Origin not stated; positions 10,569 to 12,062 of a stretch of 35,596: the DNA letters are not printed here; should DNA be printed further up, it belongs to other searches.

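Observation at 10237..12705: Translationally coupled SRPBCC, TrpB-like and TrpA-like operon in which both synthase subunits lack catalytic residues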

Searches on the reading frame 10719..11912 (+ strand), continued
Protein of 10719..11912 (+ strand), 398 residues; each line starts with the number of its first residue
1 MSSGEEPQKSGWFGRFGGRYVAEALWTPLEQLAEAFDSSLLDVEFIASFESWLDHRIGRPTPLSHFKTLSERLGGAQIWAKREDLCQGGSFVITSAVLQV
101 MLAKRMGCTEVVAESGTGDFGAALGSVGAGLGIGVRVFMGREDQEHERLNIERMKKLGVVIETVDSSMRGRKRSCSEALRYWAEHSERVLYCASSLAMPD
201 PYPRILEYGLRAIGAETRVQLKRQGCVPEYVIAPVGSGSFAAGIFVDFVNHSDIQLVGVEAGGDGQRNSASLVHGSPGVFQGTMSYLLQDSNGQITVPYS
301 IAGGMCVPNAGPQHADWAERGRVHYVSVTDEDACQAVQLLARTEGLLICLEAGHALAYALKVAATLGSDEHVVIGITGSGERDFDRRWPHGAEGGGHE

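Call 29: find_encoding_contigs(protein=P0047, flank=8000, max_places=1)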
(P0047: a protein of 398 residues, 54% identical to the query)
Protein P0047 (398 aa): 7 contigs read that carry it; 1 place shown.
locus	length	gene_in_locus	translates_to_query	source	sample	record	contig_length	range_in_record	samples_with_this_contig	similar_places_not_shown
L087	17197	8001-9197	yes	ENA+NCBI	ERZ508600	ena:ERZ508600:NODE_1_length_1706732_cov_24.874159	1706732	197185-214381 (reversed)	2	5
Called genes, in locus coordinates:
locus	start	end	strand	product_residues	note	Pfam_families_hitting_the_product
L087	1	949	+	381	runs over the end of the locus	PF02515:CoA_transf_3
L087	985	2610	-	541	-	-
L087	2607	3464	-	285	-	-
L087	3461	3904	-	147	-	PF01035:DNA_binding_1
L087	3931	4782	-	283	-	-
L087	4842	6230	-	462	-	PF00749:tRNA-synt_1c, PF19269:Anticodon_2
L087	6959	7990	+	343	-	PF01476:LysM, PF03411:Peptidase_M74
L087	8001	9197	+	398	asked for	PF00291:PALP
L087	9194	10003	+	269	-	PF00290:Trp_syntA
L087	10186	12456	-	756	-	PF21088:MS_channel_1st, PF00924:MS_channel_2nd, PF21082:MS_channel_3rd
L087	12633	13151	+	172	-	-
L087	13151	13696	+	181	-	-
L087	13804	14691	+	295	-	PF25145:NfeD1b_N (weak), PF01343:Peptidase_S49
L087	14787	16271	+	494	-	PF02321:OEP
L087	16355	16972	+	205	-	PF05494:MlaC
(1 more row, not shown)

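Call 30: find_encoding_contigs(protein=P0051, flank=8000, max_places=1)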
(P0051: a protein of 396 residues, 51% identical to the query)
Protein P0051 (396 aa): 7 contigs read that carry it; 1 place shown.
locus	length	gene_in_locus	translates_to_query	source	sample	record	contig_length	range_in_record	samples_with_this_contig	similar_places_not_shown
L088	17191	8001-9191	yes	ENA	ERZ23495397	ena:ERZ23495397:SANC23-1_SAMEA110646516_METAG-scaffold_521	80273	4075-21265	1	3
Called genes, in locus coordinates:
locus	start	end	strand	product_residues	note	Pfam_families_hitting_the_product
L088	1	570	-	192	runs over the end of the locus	-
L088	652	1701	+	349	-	-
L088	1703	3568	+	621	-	PF00501:AMP-binding, PF23562:AMP-binding_C_3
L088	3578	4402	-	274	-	-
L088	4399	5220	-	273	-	-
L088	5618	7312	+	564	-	PF13518:HTH_28 (faint), PF23457:LysM2_NFP (faint), PF01476:LysM, PF23473:LysM3_LYK4_5 (faint), PF23577:LysM_RLK (faint), PF01476:LysM, PF03411:Peptidase_M74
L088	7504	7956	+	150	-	PF10604:Polyketide_cyc2 (weak)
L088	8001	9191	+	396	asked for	PF00291:PALP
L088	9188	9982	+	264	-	PF00290:Trp_syntA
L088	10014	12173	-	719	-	PF21088:MS_channel_1st (weak), PF00924:MS_channel_2nd, PF21082:MS_channel_3rd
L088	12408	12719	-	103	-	-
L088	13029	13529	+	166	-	-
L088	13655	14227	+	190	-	-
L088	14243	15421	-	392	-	PF00413:Peptidase_M10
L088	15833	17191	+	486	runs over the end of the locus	PF00092:VWA, PF13519:VWA_2, PF13768:VWA_3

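Call 31: find_encoding_contigs(protein=P0072, flank=8000, max_places=1)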
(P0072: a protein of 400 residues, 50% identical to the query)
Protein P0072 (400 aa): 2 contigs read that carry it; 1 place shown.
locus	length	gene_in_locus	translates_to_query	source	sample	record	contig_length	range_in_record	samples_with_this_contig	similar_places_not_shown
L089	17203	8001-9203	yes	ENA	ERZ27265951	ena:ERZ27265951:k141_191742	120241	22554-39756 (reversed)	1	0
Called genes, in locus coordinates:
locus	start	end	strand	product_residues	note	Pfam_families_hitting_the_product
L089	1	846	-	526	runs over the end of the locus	PF00989:PAS, PF08448:PAS_4, PF13188:PAS_8 (weak), PF13426:PAS_9, PF00512:HisKA, PF02518:HATPase_c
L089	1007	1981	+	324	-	PF01370:Epimerase, PF13460:NAD_binding_10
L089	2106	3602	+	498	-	PF02074:Peptidase_M32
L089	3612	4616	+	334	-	-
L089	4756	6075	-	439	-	PF01794:Ferric_reduct, PF08022:FAD_binding_8, PF00175:NAD_binding_1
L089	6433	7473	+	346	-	PF01476:LysM, PF03411:Peptidase_M74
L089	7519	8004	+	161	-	PF10604:Polyketide_cyc2, PF06240:COXG (weak)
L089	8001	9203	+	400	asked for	PF00291:PALP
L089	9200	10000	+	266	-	PF00290:Trp_syntA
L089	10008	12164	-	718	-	PF00924:MS_channel_2nd, PF21082:MS_channel_3rd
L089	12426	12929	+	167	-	-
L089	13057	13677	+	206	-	-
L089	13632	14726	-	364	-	PF00413:Peptidase_M10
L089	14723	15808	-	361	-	PF13624:SurA_N_3, PF13623:SurA_N_2, PF09312:SurA_N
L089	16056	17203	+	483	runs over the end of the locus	PF00092:VWA, PF13519:VWA_2, PF13768:VWA_3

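Call 41: find_encoding_contigs(protein=P0002, flank=5000, max_places=1)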
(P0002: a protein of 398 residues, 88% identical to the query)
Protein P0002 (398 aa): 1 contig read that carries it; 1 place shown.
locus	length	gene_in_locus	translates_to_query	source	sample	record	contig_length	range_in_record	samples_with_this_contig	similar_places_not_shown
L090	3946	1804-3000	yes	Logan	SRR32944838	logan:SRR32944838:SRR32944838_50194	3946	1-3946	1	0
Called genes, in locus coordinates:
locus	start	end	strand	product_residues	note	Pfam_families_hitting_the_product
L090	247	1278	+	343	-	PF01476:LysM, PF23473:LysM3_LYK4_5 (faint), PF01476:LysM, PF03411:Peptidase_M74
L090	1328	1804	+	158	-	-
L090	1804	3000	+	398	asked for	PF00291:PALP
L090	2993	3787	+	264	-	PF00290:Trp_syntA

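Call 47: predict_structure(alignment_id=A1)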
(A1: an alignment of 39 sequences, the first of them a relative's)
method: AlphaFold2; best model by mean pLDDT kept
length: 398 residues; sequences in the alignment: 39
mean_pLDDT: 93.1   pTM: 0.91
mean pLDDT of the five models: 93.1, 93.0, 92.8, 92.0, 91.6
residues with pLDDT >= 90: 356; 70-90: 20; 50-70: 6; < 50: 16
segments of 3 or more residues with pLDDT < 50: 1-4, 6-9, 391-398
pLDDT, mean of each block of 10 residues (from residue 1): 46 92 96 98 98 94 98 97 94 98 98 96 98 98 93 98 92 94 98 97 97 98 97 97 97 97 92 96 95 92 94 97 98 96 96 98 98 97 71 37
secondary structure, 60 per line:
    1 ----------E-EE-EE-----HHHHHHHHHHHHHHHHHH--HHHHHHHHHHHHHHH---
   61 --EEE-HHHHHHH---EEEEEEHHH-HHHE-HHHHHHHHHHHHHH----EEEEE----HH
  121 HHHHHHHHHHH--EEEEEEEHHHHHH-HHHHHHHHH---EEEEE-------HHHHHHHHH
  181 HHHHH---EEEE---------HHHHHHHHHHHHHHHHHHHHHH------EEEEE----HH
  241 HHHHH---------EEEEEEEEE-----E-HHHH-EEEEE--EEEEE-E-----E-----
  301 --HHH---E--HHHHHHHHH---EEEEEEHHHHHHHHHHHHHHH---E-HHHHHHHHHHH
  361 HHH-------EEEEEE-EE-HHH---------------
elements in order: H23-40 H43-57 E63-65 H67-73 E77-82 H92-105 E110-114 H119-131 E134-140 H141-146 H148-156 E160-164 H172-185 E189-192 H202-223 E230-234 H239-245 E255-263 H271-274 E276-280 E283-287 H312-320 E324-329 H330-344 H350-363 E371-376

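Call 53: fold_search(model_id=the predicted structure, library=pdb)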
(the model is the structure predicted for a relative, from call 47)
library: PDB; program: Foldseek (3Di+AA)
matches with E <= 10: 1871; with E <= 0.001: 518
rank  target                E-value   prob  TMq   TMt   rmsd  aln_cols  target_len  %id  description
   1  6amc_A                3.1e-46  1.00  0.91  0.93   1.7       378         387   44  Engineered tryptophan synthase b-subunit from Pyrococcus furiosus, PfTrpB4D11 (released 2018-05-16)
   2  5dvz_C                3.7e-46  1.00  0.90  0.93   1.8       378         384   44  Holo TrpB from Pyrococcus furiosus (released 2016-02-03)
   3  5t6m_C                4.2e-46  1.00  0.91  0.92   1.6       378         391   44  Structure of the tryptophan synthase b-subunit from Pyroccus furiosus with b-methyltryptophan non-covalently bound (released 2016-12-21)
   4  6am8_B                8.4e-46  1.00  0.92  0.95   1.2       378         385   44  Engineered tryptophan synthase b-subunit from Pyrococcus furiosus, PfTrpB2B9 with Trp bound as E(Aex2) (released 2018-05-16)
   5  6amh_C                8.4e-46  1.00  0.91  0.94   1.5       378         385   44  Engineered tryptophan synthase b-subunit from Pyrococcus furiosus, PfTrpB4D11 with Ser bound as E(Aex1) (released 2018-05-16)
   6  5dw3_B                1.0e-45  1.00  0.91  0.94   1.5       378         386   44  Tryptophan Synthase beta-subunit from Pyrococcus furiosus with product L-tryptophan non-covalently bound in the active (released 2015-11-11)
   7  6cut_A                1.1e-45  1.00  0.92  0.95   1.3       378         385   44  Engineered Holo TrpB from Pyrococcus furiosus, PfTrpB7E6 with (2S,3S)-isopropylserine bound as the external aldimine (released 2018-09-26)
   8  5dvz_B                1.1e-45  1.00  0.90  0.94   1.8       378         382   44  Holo TrpB from Pyrococcus furiosus (released 2016-02-03)
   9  5dw0_A                1.2e-45  1.00  0.91  0.94   1.5       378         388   44  TrpB from Pyrococcus furiosus with L-serine bound as the external aldimine (released 2015-11-11)
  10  6ami_C                1.8e-45  1.00  0.91  0.94   1.5       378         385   44  Engineered tryptophan synthase b-subunit from Pyrococcus furiosus, PfTrpB4D11 with Trp non-covalently bound (released 2018-05-16)
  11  6ami_D                2.7e-45  1.00  0.91  0.94   1.6       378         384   44  Engineered tryptophan synthase b-subunit from Pyrococcus furiosus, PfTrpB4D11 with Trp non-covalently bound (released 2018-05-16)
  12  5ixj_D                3.1e-45  1.00  0.90  0.91   1.8       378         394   44  Tryptophan Synthase beta-subunit from Pyrococcus furiosus with L-threonine non-covalently bound in the active site (released 2016-08-17)
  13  5dvz_A                3.2e-45  1.00  0.90  0.93   1.8       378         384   44  Holo TrpB from Pyrococcus furiosus (released 2016-02-03)
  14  6amh_A                4.3e-45  1.00  0.91  0.94   1.5       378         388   44  Engineered tryptophan synthase b-subunit from Pyrococcus furiosus, PfTrpB4D11 with Ser bound as E(Aex1) (released 2018-05-16)
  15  5dw3_A                4.3e-45  1.00  0.91  0.95   1.5       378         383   44  Tryptophan Synthase beta-subunit from Pyrococcus furiosus with product L-tryptophan non-covalently bound in the active (released 2015-11-11)
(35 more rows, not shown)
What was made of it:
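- On Tryptophan synthase beta subunit (TrpB, TIGR00263): AF2 model TM 0.90-0.95, RMSD 1.2-1.9 A (calls 47, 53).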

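Call 54: search_protein_representatives(alignment_id=A1)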
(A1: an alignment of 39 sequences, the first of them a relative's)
Query: 39 sequences, 395 profile positions. Proteins with E-value up to 0.001 (for the whole library): 13553; up to 1e-10: 6014; up to 1e-30: 1225. The best 150 are listed.
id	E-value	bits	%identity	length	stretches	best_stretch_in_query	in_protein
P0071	3.3e-178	609.0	-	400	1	3-386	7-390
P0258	5.2e-135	466.8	-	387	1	9-380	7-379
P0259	2.8e-133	461.1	-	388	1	1-389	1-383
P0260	1.4e-131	455.5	-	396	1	7-388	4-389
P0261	9.8e-129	446.1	-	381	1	7-386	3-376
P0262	1.0e-119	416.4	-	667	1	6-389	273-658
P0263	2.2e-114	398.8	-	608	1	6-391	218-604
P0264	5.1e-111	387.8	-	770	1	8-384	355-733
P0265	1.1e-110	386.7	-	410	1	6-387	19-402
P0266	4.5e-110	384.7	-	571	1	8-388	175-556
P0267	9.7e-110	383.6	-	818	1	4-388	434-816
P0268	2.3e-109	382.3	-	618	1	6-392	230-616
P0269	7.5e-107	374.1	-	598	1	4-386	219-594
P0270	2.6e-106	372.3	-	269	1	124-388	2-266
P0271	3.3e-106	371.9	-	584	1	12-390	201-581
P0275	3.3e-104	365.3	-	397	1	4-389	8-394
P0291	8.4e-97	341.0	-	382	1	6-384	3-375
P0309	1.4e-91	323.8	-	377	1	26-387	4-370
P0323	7.6e-87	308.2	-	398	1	12-387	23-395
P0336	1.5e-82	294.0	-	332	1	53-377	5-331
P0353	4.0e-79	282.8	-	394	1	3-378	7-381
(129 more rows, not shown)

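Call 58: list_cluster_members(proteins=[P0258, P0259, P0260, P0261, P0275, P0291, P0353, P0336, P0323, P0309])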
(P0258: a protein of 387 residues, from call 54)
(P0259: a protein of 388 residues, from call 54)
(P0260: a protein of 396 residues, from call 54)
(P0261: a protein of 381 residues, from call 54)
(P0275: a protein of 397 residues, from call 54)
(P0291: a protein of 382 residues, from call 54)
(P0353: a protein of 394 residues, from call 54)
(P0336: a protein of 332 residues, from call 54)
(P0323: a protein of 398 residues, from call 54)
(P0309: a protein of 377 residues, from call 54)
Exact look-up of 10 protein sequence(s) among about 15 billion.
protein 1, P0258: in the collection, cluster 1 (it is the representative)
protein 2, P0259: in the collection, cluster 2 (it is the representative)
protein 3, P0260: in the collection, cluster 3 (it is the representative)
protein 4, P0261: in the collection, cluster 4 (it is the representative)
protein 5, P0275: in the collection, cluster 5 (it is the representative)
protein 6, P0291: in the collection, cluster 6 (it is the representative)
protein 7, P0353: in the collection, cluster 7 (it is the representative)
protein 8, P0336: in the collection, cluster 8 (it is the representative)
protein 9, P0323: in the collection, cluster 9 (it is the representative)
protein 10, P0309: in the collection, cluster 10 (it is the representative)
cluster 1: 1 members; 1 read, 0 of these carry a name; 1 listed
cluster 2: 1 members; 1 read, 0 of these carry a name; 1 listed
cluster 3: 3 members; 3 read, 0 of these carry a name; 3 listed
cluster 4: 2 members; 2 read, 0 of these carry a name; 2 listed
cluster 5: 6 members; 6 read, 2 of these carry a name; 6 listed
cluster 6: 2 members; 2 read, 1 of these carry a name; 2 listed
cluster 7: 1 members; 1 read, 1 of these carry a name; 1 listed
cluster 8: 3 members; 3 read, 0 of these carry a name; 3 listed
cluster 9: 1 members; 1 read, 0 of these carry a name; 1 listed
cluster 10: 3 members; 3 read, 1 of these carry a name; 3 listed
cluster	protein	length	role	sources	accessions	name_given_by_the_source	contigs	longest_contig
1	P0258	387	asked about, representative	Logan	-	-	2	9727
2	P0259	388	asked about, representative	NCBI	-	-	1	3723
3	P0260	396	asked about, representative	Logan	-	-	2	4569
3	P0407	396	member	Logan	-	-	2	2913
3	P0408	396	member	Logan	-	-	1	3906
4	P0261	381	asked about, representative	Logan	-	-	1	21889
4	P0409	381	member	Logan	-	-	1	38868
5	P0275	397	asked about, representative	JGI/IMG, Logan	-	-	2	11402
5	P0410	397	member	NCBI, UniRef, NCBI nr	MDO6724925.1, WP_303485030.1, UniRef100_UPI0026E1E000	tryptophan synthase subunit beta [Celeribacter halophilus] | tryptophan synthase subunit beta n=1 Tax=Celeribacter halophilus TaxID=576117 ...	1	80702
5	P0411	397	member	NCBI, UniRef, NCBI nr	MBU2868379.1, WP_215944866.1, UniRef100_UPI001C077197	tryptophan synthase subunit beta [Pacificibacter marinus] | tryptophan synthase subunit beta n=1 Tax=Pacificibacter marinus TaxID=658057 ...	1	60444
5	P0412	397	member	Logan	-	-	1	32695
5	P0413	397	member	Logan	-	-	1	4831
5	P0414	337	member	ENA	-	-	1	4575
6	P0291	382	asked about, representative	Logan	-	-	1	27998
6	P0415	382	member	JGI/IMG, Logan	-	tryptophan synthase beta chain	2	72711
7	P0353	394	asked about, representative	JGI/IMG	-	tryptophan synthase beta chain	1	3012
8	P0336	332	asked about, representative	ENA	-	-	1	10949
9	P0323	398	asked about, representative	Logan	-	-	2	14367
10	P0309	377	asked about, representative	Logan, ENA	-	-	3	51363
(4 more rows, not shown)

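Call 59: find_encoding_contigs(protein=P0410, flank=6000, max_places=1)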
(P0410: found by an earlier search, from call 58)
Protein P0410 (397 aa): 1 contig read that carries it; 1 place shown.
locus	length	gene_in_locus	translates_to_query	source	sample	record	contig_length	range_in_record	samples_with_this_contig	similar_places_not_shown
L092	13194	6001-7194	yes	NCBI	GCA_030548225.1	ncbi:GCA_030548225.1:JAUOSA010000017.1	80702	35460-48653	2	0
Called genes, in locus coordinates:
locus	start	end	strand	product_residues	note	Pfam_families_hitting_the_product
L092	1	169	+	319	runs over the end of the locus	PF14525:AraC_binding_2, PF00165:HTH_AraC (faint), PF12833:HTH_18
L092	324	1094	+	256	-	PF00290:Trp_syntA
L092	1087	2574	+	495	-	PF00370:FGGY_N, PF02782:FGGY_C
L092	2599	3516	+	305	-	PF00532:Peripla_BP_1, PF13407:Peripla_BP_4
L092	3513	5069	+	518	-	PF00005:ABC_tran, PF13304:AAA_21 (faint), PF00005:ABC_tran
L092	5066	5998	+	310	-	PF02653:BPD_transp_2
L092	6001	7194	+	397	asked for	PF00291:PALP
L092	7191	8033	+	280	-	PF00290:Trp_syntA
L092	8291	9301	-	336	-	PF14525:AraC_binding_2, PF12833:HTH_18, PF00165:HTH_AraC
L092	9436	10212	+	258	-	PF00106:adh_short, PF01370:Epimerase, PF13561:adh_short_C2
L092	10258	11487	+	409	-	PF17885:Smoa_sbd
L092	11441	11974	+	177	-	PF01613:Flavin_Reduct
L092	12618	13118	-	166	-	PF01613:Flavin_Reduct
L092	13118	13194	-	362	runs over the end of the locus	PF00296:Bac_luciferase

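Call 71: find_encoding_contigs(protein=P0409, flank=8000, max_places=1)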
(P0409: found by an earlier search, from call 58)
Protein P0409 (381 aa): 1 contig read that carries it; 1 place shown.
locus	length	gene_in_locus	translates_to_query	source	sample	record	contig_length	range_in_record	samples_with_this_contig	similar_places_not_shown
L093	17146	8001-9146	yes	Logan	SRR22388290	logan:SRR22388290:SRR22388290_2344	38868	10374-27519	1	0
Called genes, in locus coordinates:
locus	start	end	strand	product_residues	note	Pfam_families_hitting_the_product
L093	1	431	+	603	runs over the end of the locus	-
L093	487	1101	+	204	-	PF05036:SPOR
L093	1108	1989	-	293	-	PF01513:NAD_kinase (weak)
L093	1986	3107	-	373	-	PF02515:CoA_transf_3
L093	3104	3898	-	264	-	PF27100:DcsG_N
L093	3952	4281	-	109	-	PF02036:SCP2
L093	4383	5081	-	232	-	-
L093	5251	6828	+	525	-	PF13091:PLDc_2, PF00614:PLDc (weak)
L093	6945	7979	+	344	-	PF01476:LysM, PF23473:LysM3_LYK4_5 (faint), PF01476:LysM, PF03411:Peptidase_M74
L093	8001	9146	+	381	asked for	PF00291:PALP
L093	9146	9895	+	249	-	PF00290:Trp_syntA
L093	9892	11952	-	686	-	PF00924:MS_channel_2nd, PF21082:MS_channel_3rd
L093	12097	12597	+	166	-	-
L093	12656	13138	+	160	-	-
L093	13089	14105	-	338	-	PF00413:Peptidase_M10 (weak)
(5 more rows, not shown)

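Call 75: search_protein_families(library=padloc, proteins=[window:10719-11912:+], max_evalue=0.01)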
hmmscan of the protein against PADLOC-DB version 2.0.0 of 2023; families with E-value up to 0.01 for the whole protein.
window:10719-11912:+ (398 aa): 0 families

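Call 76: search_protein_families(library=phrogs, proteins=[window:10719-11912:+], max_evalue=0.001)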
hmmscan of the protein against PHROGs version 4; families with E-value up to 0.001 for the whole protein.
window:10719-11912:+ (398 aa): 1 family
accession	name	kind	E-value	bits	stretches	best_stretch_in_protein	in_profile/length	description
phrog_11528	-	unknown function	3.5e-43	148.8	1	52-384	6-307/322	-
